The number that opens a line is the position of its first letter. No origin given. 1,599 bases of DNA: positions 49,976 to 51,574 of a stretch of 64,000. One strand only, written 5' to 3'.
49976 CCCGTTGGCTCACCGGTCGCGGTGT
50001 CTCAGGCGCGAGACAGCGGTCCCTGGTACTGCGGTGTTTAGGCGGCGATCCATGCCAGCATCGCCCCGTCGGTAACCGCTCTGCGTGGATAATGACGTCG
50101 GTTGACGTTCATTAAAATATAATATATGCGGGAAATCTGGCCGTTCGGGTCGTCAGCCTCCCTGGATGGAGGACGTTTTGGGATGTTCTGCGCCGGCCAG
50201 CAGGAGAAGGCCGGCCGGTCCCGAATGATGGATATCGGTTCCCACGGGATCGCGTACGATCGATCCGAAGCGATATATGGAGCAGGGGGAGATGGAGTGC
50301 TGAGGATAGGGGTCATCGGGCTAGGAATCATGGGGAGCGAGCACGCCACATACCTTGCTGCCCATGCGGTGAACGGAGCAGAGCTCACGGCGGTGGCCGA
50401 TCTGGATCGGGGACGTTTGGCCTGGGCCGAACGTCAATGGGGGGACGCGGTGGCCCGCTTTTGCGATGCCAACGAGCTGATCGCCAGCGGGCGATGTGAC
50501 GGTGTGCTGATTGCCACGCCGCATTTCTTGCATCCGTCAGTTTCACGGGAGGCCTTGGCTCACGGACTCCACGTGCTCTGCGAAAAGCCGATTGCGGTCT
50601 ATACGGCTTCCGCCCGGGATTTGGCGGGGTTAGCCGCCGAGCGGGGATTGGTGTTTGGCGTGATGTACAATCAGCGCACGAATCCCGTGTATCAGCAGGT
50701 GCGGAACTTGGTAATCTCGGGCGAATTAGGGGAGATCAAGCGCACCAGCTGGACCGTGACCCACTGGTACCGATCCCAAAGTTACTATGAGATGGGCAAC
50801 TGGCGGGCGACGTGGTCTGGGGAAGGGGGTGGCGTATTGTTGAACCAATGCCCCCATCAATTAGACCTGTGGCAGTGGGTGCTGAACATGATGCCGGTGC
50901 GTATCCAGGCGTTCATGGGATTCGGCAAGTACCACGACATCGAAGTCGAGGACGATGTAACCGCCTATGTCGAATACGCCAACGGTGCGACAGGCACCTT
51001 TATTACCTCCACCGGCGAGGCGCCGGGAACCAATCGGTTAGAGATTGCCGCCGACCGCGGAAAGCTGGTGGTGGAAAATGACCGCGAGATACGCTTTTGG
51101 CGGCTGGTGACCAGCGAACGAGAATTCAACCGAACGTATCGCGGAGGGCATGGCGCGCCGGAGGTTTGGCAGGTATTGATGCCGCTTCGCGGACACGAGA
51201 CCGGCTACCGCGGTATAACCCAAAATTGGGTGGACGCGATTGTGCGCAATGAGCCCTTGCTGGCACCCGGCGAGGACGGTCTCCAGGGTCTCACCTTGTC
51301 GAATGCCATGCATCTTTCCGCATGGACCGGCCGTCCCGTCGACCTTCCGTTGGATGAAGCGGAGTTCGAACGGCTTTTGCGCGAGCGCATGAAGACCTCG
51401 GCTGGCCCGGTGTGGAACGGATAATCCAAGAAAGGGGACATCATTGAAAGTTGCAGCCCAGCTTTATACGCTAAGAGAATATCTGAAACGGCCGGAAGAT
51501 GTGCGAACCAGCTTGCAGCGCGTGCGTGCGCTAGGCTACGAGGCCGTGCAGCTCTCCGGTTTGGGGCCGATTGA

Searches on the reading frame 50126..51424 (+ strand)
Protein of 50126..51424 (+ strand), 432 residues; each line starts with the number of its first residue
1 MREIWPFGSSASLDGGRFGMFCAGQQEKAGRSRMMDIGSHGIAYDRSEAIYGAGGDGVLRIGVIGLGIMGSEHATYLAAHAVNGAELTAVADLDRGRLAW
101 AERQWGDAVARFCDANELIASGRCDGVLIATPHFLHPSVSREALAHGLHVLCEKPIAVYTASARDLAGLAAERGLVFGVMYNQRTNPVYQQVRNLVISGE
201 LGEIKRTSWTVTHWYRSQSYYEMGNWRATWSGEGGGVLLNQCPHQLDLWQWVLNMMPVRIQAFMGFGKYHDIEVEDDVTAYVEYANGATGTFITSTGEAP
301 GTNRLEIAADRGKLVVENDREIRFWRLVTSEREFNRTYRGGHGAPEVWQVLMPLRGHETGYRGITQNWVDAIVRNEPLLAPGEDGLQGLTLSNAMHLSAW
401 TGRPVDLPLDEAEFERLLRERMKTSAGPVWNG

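Call 60: search_protein_families(library=pfam, proteins=[window:50126-51424:+], max_evalue=0.00001)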
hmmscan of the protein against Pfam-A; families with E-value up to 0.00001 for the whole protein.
window:50126-51424:+ (432 aa): 3 families
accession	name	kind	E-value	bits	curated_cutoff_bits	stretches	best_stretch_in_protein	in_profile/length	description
PF22725.1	GFO_IDH_MocA_C3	-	3.2e-28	98.6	27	1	189-314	1-123/124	GFO/IDH/MocA C-terminal domain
PF02894.22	GFO_IDH_MocA_C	-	8e-22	78.5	22.9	1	194-407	2-218/218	Oxidoreductase family, C-terminal alpha/beta domain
PF01408.29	GFO_IDH_MocA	-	1.7e-21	77.6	24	1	59-180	1-119/120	Oxidoreductase family, NAD-binding Rossmann fold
